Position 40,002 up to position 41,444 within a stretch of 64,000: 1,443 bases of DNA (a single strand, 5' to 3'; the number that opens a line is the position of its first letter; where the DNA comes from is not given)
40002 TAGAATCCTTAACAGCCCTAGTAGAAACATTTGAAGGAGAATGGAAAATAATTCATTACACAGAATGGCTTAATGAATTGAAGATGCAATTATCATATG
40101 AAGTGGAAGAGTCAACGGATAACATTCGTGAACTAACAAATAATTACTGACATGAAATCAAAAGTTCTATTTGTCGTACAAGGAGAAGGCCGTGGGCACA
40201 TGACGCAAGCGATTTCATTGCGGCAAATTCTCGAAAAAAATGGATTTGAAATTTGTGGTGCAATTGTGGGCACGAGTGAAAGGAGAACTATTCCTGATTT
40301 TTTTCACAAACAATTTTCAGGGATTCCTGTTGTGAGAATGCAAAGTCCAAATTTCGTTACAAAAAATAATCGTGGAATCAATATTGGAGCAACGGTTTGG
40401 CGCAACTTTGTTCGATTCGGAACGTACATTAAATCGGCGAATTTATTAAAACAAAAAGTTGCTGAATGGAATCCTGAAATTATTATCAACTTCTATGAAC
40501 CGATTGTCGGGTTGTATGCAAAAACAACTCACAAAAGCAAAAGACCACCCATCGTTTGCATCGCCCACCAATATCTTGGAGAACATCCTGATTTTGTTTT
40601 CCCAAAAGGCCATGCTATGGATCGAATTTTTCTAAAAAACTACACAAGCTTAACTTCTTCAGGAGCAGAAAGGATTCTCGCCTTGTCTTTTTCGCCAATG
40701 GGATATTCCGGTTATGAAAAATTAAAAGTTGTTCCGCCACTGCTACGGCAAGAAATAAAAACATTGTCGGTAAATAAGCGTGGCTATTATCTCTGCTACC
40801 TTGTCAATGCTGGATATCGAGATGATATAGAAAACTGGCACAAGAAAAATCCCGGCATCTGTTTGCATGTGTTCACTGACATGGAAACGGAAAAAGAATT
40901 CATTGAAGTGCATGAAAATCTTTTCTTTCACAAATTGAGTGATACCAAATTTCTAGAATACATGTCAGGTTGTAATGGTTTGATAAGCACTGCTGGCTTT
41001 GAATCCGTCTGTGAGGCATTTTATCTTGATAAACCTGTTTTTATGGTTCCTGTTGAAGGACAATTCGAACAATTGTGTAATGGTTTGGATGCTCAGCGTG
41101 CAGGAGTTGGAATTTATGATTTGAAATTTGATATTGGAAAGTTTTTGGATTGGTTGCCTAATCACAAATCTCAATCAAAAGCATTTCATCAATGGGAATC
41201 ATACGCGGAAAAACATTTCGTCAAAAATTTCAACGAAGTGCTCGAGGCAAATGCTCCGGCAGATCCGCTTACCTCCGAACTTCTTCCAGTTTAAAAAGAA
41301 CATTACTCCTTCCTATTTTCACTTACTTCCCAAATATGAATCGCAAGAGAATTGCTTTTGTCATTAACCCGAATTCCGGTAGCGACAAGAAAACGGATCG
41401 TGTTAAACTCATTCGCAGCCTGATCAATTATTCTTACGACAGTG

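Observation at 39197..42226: Contiguous lipid cassette: LpxH-family pyrophosphatase, UgtP/MGDG-synthase-like GT28, DgkB-type lipid kinase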

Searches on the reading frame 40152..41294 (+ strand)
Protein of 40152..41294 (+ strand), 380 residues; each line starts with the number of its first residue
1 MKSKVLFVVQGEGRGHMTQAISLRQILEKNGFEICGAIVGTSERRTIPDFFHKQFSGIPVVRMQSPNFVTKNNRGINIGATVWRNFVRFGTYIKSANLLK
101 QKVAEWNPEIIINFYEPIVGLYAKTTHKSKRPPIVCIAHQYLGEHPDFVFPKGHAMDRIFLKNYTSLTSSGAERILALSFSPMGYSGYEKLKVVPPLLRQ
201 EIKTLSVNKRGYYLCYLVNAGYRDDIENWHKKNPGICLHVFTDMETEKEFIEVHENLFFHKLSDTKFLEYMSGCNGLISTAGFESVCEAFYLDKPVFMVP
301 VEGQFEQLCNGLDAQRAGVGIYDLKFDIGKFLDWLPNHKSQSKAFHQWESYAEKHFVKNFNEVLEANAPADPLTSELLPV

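Call 3: search_protein_families(library=pfam, proteins=[window:40152-41294:+], max_evalue=0.01)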
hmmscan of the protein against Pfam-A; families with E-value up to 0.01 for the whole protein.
window:40152-41294:+ (380 aa): 2 families
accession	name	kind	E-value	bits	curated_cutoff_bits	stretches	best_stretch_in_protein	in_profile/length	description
PF13528.12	Glyco_trans_1_3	-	1.4e-35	123.5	25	1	4-336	2-322/322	Glycosyl transferase family 1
PF13439.12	Glyco_transf_4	-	0.0052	17.3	28.5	0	73-179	38-141/170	Glycosyltransferase Family 4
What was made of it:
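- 40152..41294 (+): GT-B glycosyltransferase of the uncharacterised PF13528/TIGR00661 (MJ1255/VC2487) family. It is predicted to be inverting and UDP-sugar dependent, and is proposed to glycosylate the lipid released by gene 1. PF13528 at 123.5 bits (call 3).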

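Call 4: search_protein_families(library=ncbifam, proteins=[window:40152-41294:+], max_evalue=0.01)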
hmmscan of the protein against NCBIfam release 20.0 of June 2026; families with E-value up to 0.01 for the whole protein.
window:40152-41294:+ (380 aa): 1 family
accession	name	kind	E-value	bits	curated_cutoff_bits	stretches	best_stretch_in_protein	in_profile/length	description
TIGR00661.1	MJ1255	subfamily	2.7e-26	92.6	195.9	1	4-325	1-299/321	MJ1255/VC2487 family glycosyltransferase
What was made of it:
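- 40152..41294 (+): TIGR00661 at 92.6 bits, below the 195.9 cut-off (call 4).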

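Call 6: search_solved_structures(query=window:40152-41294:+, max_evalue=1, show_alignments=1)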
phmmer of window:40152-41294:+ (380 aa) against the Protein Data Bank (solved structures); distinct sequences matched with E-value up to 1: 2.
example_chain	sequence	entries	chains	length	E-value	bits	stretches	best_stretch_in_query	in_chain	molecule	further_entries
2wl8_A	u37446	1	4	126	0.66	12.1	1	324-375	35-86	PEROXISOMAL BIOGENESIS FACTOR 19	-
5lnf_A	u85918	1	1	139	0.82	11.8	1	324-375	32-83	Peroxisomal biogenesis factor 19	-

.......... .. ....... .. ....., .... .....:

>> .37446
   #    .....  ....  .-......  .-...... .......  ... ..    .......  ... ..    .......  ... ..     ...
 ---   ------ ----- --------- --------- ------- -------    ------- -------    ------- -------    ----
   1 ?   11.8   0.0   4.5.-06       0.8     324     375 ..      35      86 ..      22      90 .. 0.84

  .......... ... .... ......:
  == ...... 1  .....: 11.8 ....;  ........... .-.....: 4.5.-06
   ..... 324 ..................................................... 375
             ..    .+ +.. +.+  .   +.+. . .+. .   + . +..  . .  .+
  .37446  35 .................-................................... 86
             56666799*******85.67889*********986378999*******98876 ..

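Call 8: find_homologous_proteins(query=window:40152-41294:+, max_evalue=0.00001)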
Query window:40152-41294:+ (380 aa): 5864 proteins with E <= 0.00001 among 7890 candidates; the best 120 are listed.
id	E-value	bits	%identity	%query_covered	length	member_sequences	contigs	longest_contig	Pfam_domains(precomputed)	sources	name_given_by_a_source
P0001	3.2e-225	765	86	100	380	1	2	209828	PF13528.13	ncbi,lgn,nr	ncbi:MAG: hypothetical protein HY064_10350 [Bacteroidetes bacterium]|nr:hypothetical protein [Bacter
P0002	3.1e-213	726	81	99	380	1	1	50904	PF13528.13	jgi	jgi:uncharacterized protein (TIGR00661 family)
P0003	8.9e-209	711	79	100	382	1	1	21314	PF13528.13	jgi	jgi:uncharacterized protein (TIGR00661 family)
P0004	9.7e-209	711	79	100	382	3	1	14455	PF13528.13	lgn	-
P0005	2.2e-207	707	78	100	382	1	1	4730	PF13528.13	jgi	jgi:uncharacterized protein (TIGR00661 family)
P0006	2.2e-207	707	77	100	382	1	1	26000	PF13528.13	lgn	-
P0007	5.4e-206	702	78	100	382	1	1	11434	PF13528.13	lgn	-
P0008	2.8e-201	687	77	100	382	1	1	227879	PF13528.13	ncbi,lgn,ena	-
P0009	2.2e-198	677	76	99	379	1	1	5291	PF13528.13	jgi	jgi:uncharacterized protein (TIGR00661 family)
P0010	7.1e-198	675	75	100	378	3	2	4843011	PF13528.13,PF13439.13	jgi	jgi:uncharacterized protein (TIGR00661 family)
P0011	1.5e-196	671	75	99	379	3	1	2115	PF13528.13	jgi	jgi:uncharacterized protein (TIGR00661 family)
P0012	3.6e-195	666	75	100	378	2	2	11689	PF13528.13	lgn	-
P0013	1.4e-194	664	73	100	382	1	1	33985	PF13528.13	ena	-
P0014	1.7e-194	664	74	100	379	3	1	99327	PF13528.13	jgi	jgi:uncharacterized protein (TIGR00661 family)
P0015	6.1e-193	659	72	100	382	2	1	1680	PF13528.13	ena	-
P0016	4.1e-192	656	74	99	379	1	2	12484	PF13528.13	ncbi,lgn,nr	ncbi:MAG: glycosyl transferase [Bacteroidota bacterium]|nr:glycosyl transferase [Bacteroidota bacter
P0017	1.3e-189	648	73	99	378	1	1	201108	PF13528.13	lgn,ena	-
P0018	1.6e-189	648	73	99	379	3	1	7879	PF13528.13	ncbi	-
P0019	3.5e-189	647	71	100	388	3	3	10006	PF13528.13,PF13439.13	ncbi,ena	-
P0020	1.6e-187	641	72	99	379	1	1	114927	PF13528.13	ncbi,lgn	-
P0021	3.6e-186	637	71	100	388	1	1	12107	PF13528.13,PF13439.13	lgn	-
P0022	6.3e-185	633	72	99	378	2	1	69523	PF13528.13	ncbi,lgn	ncbi:MAG: glycosyltransferase family protein [Bacteroidia bacterium]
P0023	5.4e-184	630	70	100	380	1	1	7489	PF13528.13,PF13439.13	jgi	jgi:uncharacterized protein (TIGR00661 family)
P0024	1.1e-182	625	70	100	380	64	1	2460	PF13528.13,PF13439.13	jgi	-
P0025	1.2e-173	596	66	100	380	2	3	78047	PF13528.13,PF13579.13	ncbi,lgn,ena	-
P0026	1.1e-172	592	66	100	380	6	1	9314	PF13528.13,PF13579.13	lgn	-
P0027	2.3e-165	568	63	100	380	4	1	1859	PF13528.13,PF13579.13,PF13439.13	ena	-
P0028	7.4e-163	560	63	99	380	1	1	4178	PF13528.13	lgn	-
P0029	3.6e-160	551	62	100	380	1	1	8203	PF13528.13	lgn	-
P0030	1.0e-156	540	61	100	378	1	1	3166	PF13528.13,PF13439.13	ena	-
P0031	1.2e-156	540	60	100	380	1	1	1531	PF13528.13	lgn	-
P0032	5.1e-155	534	60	98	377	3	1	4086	PF13528.13,PF04101.23,PF13579.13,PF13439.13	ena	-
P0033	1.5e-147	510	60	96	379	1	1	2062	PF13528.13,PF13439.13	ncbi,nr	ncbi:MAG TPA: glycosyltransferase family protein [Bacteroidia bacterium]|nr:glycosyltransferase fami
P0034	9.6e-132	458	53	98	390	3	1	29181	PF13528.13,PF04101.23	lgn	-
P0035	1.3e-130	454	54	99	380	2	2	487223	PF13528.13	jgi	jgi:uncharacterized protein (TIGR00661 family)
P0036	2.9e-130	453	52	97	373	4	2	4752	PF13528.13,PF04101.23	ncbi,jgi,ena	jgi:hypothetical protein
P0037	1.3e-129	451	52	99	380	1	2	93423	PF13528.13,PF04101.23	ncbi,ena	-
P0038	2.3e-129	450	52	100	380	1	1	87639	PF13528.13,PF04101.23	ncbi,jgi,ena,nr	ncbi:MAG TPA: glycosyltransferase family protein [Bacteroidia bacterium]|nr:glycosyltransferase fami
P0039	4.5e-129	449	51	99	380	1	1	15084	PF13528.13,PF04101.23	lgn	-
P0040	1.1e-128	448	53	97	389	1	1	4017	PF13528.13,PF04101.23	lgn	-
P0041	1.6e-128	447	52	99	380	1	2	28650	PF13528.13,PF04101.23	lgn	-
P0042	7.1e-128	445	52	97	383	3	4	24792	PF13528.13,PF04101.23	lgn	-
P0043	3.1e-127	443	53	97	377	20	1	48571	PF13528.13,PF04101.23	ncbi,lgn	-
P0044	4.2e-127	442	53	93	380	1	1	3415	PF13528.13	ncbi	ncbi:MAG: glycosyltransferase family protein [Bacteroidia bacterium]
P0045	3.9e-126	439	52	97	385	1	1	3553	PF13528.13,PF04101.23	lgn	-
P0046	5.0e-126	439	54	97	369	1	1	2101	PF13528.13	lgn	-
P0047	5.9e-126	439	53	95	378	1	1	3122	PF13528.13,PF04101.23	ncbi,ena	-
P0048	2.4e-125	437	53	97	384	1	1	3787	PF13528.13,PF04101.23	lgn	-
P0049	2.2e-122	427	52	97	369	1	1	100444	PF13528.13,PF04101.23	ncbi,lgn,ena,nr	ncbi:MAG: UDP-glucuronosyltransferase-like glycosyl transferase [Bacteroidetes bacterium]|nr:MAG: UD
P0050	3.2e-120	420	52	96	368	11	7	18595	PF13528.13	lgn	-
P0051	5.2e-120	419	50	97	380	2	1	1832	PF13528.13,PF04101.23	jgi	jgi:uncharacterized protein (TIGR00661 family)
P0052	5.5e-120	419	51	100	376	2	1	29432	PF13528.13,PF04101.23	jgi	jgi:uncharacterized protein (TIGR00661 family)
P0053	2.0e-119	417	51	97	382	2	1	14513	PF13528.13,PF04101.23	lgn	-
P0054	6.0e-119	416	49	99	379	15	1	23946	PF13528.13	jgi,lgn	jgi:uncharacterized protein (TIGR00661 family)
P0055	1.0e-115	405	49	97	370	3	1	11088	PF13528.13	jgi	jgi:uncharacterized protein (TIGR00661 family)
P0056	1.7e-115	404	49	97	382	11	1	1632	PF13528.13,PF04101.23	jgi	jgi:uncharacterized protein (TIGR00661 family)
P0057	9.5e-112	392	48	96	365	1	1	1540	PF13528.13,PF04101.23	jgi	jgi:uncharacterized protein (TIGR00661 family)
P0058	2.7e-111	390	48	94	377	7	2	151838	PF13528.13,PF04101.23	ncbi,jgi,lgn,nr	ncbi:MAG: glycosyl transferase [Bacteroidia bacterium]|jgi:uncharacterized protein (TIGR00661 family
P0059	3.5e-111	390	48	97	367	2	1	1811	PF13528.13,PF04101.23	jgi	jgi:uncharacterized protein (TIGR00661 family)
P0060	1.2e-110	388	46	96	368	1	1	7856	PF13528.13,PF04101.23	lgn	-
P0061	5.5e-110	386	46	96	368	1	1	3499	PF13528.13,PF04101.23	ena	-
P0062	1.0e-109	385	47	98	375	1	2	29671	PF13528.13,PF04101.23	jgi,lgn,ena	jgi:uncharacterized protein (TIGR00661 family)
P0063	1.1e-109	385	48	96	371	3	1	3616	PF13528.13,PF04101.23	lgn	-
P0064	1.5e-109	385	47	99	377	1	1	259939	PF13528.13,PF04101.23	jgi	jgi:uncharacterized protein (TIGR00661 family)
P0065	1.6e-109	384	49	94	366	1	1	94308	PF13528.13,PF04101.23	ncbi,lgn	ncbi:MAG: glycosyltransferase family protein [Bacteroidota bacterium]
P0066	3.3e-109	383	48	96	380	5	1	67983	PF13528.13,PF04101.23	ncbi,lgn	-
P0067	8.9e-109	382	47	98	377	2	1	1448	PF13528.13,PF04101.23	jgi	jgi:uncharacterized protein (TIGR00661 family)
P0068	9.5e-109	382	48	96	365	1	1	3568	PF13528.13,PF04101.23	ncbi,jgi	-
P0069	1.1e-108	382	47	98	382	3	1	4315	PF13528.13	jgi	jgi:uncharacterized protein (TIGR00661 family)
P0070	1.5e-108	381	48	97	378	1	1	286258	PF13528.13,PF04101.23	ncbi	ncbi:MAG: glycosyltransferase family protein [Bacteroidia bacterium]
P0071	3.1e-108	380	48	96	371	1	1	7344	PF13528.13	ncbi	ncbi:MAG: glycosyltransferase family protein [Bacteroidia bacterium]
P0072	6.1e-108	379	48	97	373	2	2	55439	PF13528.13,PF04101.23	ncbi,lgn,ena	-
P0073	8.2e-108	379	46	96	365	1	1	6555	PF13528.13,PF04101.23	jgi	jgi:uncharacterized protein (TIGR00661 family)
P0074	1.9e-107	378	47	97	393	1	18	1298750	PF13528.13,PF04101.23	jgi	jgi:uncharacterized protein (TIGR00661 family)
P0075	6.0e-107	376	47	92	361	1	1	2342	PF13528.13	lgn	-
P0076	2.2e-106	374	46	98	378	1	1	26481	PF13528.13,PF04101.23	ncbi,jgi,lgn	-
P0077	2.6e-106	374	48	94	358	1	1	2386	PF13528.13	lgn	-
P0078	3.4e-106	374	47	97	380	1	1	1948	PF13528.13,PF04101.23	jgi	jgi:uncharacterized protein (TIGR00661 family)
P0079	7.5e-106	372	50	93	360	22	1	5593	PF13528.13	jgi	jgi:uncharacterized protein (TIGR00661 family)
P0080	8.2e-106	372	48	94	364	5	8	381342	PF13528.13,PF04101.23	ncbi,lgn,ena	-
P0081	8.4e-106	372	48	94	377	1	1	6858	PF13528.13,PF04101.23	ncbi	ncbi:MAG: glycosyltransferase family protein [Bacteroidia bacterium]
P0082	1.5e-105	371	46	98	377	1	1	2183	PF13528.13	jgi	jgi:uncharacterized protein (TIGR00661 family)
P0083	3.7e-105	370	45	96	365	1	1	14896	PF13528.13,PF04101.23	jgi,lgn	-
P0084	3.8e-105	370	49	93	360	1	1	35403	PF13528.13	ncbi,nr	ncbi:MAG: hypothetical protein N2662_06120 [Bacteroidales bacterium]|nr:hypothetical protein [Bacter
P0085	6.1e-105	369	48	93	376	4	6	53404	PF13528.13,PF04101.23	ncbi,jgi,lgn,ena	jgi:uncharacterized protein (TIGR00661 family)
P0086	6.2e-105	369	46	95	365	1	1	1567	PF13528.13,PF04101.23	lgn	-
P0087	6.9e-105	369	46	94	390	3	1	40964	PF13528.13,PF04101.23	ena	-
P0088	9.2e-105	369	46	94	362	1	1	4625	PF13528.13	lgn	-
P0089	1.2e-104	368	46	96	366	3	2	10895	PF13528.13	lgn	-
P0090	1.3e-104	368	48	95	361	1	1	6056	PF13528.13,PF13579.13,PF13439.13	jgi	jgi:uncharacterized protein (TIGR00661 family)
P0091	1.8e-104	368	49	95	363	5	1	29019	PF13528.13,PF04101.23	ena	-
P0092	1.8e-104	368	47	94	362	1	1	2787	PF13528.13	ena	-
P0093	2.2e-104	368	45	96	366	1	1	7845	PF13528.13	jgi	jgi:uncharacterized protein (TIGR00661 family)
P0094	3.6e-104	367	48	91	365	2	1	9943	PF13528.13,PF04101.23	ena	-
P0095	6.1e-104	366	45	93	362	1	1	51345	PF13528.13,PF04101.23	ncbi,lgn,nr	ncbi:MAG: glycosyltransferase [Cytophagaceae bacterium]|nr:glycosyltransferase [Cytophagaceae bacter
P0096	9.4e-104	365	77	56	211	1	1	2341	PF13528.13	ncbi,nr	ncbi:MAG TPA: glycosyltransferase family protein, partial [Bacteroidia bacterium]|nr:glycosyltransfe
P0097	1.3e-103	365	47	95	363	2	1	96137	PF13528.13,PF04101.23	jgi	jgi:uncharacterized protein (TIGR00661 family)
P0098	1.9e-103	364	44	99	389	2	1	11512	PF13528.13,PF04101.23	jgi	jgi:uncharacterized protein (TIGR00661 family)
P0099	3.1e-103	364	48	95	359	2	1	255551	PF13528.13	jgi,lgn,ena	-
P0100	4.5e-103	363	47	91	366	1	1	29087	PF13528.13,PF04101.23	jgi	jgi:uncharacterized protein (TIGR00661 family)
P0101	5.7e-103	363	46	93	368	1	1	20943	PF13528.13,PF04101.23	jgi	jgi:uncharacterized protein (TIGR00661 family)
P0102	6.1e-103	363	48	94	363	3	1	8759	PF13528.13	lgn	-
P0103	1.6e-102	361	48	93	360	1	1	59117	PF13528.13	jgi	jgi:uncharacterized protein (TIGR00661 family)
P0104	1.9e-102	361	44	95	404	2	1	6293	PF13528.13,PF04101.23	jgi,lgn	-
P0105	2.2e-102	361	47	94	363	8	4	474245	PF13528.13,PF04101.23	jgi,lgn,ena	-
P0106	2.2e-102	361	44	98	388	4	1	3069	PF13528.13,PF04101.23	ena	-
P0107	2.3e-102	361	44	96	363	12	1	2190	PF13528.13,PF13439.13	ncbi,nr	ncbi:MAG TPA: glycosyltransferase family protein [Rhodothermia bacterium]|nr:glycosyltransferase fam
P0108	3.3e-102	360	48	91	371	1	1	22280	PF13528.13,PF04101.23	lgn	-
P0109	3.4e-102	360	45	96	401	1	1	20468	PF13528.13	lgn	-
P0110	3.8e-102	360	48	93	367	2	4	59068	PF13528.13,PF04101.23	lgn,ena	-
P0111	4.5e-102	360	48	95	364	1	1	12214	PF13528.13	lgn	-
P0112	4.6e-102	360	50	91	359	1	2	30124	PF13528.13,PF04101.23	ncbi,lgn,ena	-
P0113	5.4e-102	360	48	94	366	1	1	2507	PF13528.13,PF04101.23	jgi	-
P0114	5.7e-102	360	45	96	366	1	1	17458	PF13528.13,PF04101.23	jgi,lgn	-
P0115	7.3e-102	359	47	96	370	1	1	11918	PF13528.13,PF04101.23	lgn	-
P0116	1.2e-101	359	45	94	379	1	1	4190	PF13528.13,PF04101.23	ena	-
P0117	1.3e-101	358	45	94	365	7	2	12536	PF13528.13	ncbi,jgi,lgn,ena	jgi:uncharacterized protein (TIGR00661 family)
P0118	1.4e-101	358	48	94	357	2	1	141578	PF13528.13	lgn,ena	-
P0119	1.6e-101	358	47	94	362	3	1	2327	PF13528.13,PF04101.23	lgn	-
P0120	1.9e-101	358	47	97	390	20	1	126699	PF13528.13,PF04101.23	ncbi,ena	-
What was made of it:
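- On TIGR00661 / PF13528 (MJ1255/VC2487 family glycosyltransferase): JGI labels orthologs 'TIGR00661 family' (call 8).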

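Call 10: find_related_loci(query=A1, collection=genome_contigs, flank=6000)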
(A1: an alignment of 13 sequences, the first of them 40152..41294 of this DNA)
Query A1 (380 aa) in genome_contigs; peptide patterns used: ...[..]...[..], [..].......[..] (x = any residue, [..] = any of these).
600 stretches matched a pattern (row limit reached: there are more); 579 encode a relative of the query (tblastn E <= 1e-3); the best 80 are kept; 80 distinct loci.
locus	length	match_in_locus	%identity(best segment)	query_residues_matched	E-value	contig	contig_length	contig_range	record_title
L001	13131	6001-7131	74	1-378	0e+0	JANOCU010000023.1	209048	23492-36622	MAG: Bacteroidota bacterium isolate VAR_17_metabat_285 VAR_17_k141_3233439, whole genome shotgun sequence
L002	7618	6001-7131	73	1-378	0e+0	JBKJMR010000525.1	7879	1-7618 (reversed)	MAG: Bacteroidia bacterium isolate ant_bin.335 k117_6212335, whole genome shotgun sequence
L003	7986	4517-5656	52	1-380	9e-137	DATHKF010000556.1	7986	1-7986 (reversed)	MAG TPA_asm: Bacteroidia bacterium isolate SMAG_U12573 k141_197574, whole genome shotgun sequence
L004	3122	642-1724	53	1-361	4e-136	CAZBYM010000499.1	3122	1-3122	MAG TPA_asm: uncultured Chryseobacterium sp. isolate binchicken_co248_158 genome assembly, contig: NODE_69084_length_312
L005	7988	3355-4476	48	4-380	4e-122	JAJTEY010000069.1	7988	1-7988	MAG: Bacteroidetes bacterium isolate 49618_E68 Sample_49618_scaffold_11255, whole genome shotgun sequence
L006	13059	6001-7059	48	4-359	6e-115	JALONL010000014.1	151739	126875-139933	MAG: Bacteroidia bacterium isolate Prado076 scaffold_38, whole genome shotgun sequence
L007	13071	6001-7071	49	4-362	2e-112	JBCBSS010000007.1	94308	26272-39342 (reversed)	MAG: Bacteroidota bacterium isolate J06638_29 NODE_7_length_94308_cov_8.618873, whole genome shotgun sequence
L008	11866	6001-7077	49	2-362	6e-108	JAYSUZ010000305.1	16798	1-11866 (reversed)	MAG: Cytophagales bacterium isolate GFS_12693 GFS_12693_304, whole genome shotgun sequence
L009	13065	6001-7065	47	2-358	2e-107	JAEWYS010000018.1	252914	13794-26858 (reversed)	MAG: Bacteroidetes bacterium isolate OH_SFB_18 k127_1286575, whole genome shotgun sequence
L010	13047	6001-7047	48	6-357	2e-107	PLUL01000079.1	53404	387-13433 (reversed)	MAG: Bacteroidetes bacterium isolate palsa_971 73.20120700_P3D.99_contig_10621, whole genome shotgun sequence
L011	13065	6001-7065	47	2-358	4e-107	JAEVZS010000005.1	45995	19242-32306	MAG: Bacteroidetes bacterium isolate OH_PBB_18 k127_1904103, whole genome shotgun sequence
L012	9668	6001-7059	49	6-360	3e-104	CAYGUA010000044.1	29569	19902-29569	MAG TPA_asm: uncultured Marinoscillum sp. isolate ERP117304_co3_233 genome assembly, contig: NODE_2277_length_29569_cov_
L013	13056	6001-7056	48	4-357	5e-104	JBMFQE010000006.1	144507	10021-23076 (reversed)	MAG: Bacteroidales bacterium isolate KM4344-07 NODE_6_length_144507_cov_66.671426, whole genome shotgun sequence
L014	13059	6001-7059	48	4-359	4e-104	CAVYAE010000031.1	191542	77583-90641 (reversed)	MAG: uncultured Bacteroidetes bacterium isolate MFD01223.bin.1.57 genome assembly, contig: contig_19410, whole genome sh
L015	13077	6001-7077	46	4-363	2e-103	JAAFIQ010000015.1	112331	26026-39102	MAG: Bacteroidetes bacterium isolate bin65.metabat.ball.129 WN_Bacteroidetes_3_scaffold_15, whole genome shotgun sequenc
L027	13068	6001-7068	43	4-361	1e-99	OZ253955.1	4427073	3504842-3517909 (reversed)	MAG: Cyclobacteriaceae bacterium isolate f867798c-4152-4d75-ae81-7ff38dc92668 genome assembly, chromosome: 1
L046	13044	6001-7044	46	4-353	3e-97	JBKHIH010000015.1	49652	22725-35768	MAG: Thiohalospira sp. isolate D1M13_4 NODE_92_length_49652_cov_7.113172, whole genome shotgun sequence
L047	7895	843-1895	44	6-358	1e-97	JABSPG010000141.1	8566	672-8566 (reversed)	MAG: Ekhidna sp. isolate DT_28 DT-Ekhidna-1_scaffold_141, whole genome shotgun sequence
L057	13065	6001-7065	44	2-358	2e-96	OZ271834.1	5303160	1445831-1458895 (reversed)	MAG: Ekhidna sp. isolate 422ce38f-7c21-4f86-9ea3-bba0ab943fef genome assembly, chromosome: 1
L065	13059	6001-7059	45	4-358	7e-95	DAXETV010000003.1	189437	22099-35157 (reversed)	MAG TPA_asm: Cyclobacteriaceae bacterium isolate cl_S6C862 S6Ck119_190852, whole genome shotgun sequence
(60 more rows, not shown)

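Call 26: search_protein_families(library=pfam, proteins=[L047:1906-2949:+, L057:7079-8038:+, L046:7216-8268:+, L065:4582-5955:+, L027:3184-4563:+], max_evalue=0.001)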
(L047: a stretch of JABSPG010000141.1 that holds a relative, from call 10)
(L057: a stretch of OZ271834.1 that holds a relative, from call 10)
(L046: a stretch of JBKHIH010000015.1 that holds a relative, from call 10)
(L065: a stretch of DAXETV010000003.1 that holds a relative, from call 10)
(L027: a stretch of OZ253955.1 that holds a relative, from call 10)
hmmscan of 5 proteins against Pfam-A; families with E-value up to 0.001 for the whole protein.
L047:1906-2949:+ (347 aa): 0 families

L057:7079-8038:+ (319 aa): 1 family
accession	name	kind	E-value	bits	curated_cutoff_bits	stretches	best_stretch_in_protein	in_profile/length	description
PF25539.1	Bestrophin_2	-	1.5e-59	202.4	27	1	24-295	28-288/288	Bacterial/Fungal Bestrophin protein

L046:7216-8268:+ (350 aa): 0 families

L065:4582-5955:+ (457 aa): 3 families
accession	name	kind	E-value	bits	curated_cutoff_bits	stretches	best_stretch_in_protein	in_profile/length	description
PF02518.31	HATPase_c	-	2.6e-22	79.8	26.4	1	348-454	3-107/111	Histidine kinase-, DNA gyrase B-, and HSP90-like ATPase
PF13589.12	HATPase_c_3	-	6.3e-05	23.5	25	1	351-418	3-62/137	Histidine kinase-, DNA gyrase B-, and HSP90-like ATPase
PF00989.32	PAS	-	0.00024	21.5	22.6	1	115-156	3-44/113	PAS fold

L027:3184-4563:+ (459 aa): 10 families
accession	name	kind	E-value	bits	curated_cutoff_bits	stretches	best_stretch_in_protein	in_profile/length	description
PF00158.32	Sigma54_activat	-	4.9e-68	228.5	20.2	1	156-322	1-167/168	Sigma-54 interaction domain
PF25601.1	AAA_lid_14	-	3.3e-22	78.6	27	1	328-401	1-74/87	AAA+ ATPase lid domain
PF14532.12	Sigma54_activ_2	-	3.6e-22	79.5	25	1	157-327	1-138/138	Sigma-54 interaction domain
PF00072.30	Response_reg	-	1.3e-18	67.7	30.2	1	8-122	1-110/111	Response regulator receiver domain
PF02954.25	HTH_8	-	3.3e-13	49.6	22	1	417-456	2-41/42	Bacterial regulatory protein, Fis family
PF07728.20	AAA_5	-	6e-08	33.2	22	1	179-299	1-124/139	AAA domain (dynein-related subfamily)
PF00004.35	AAA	-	6.3e-07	30.3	21.2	1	180-299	1-111/131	ATPase family associated with various cellular activities (AAA)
PF01078.27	Mg_chelatase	-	2e-06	27.8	20.3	0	238-298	96-158/207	Magnesium chelatase, subunit ChlI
PF07724.20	AAA_2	-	1.5e-05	25.5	27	1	178-305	4-132/166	AAA domain (Cdc48 subfamily)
PF18024.7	HTH_50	-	0.00015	21.9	27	0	417-459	8-49/50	Helix-turn-helix domain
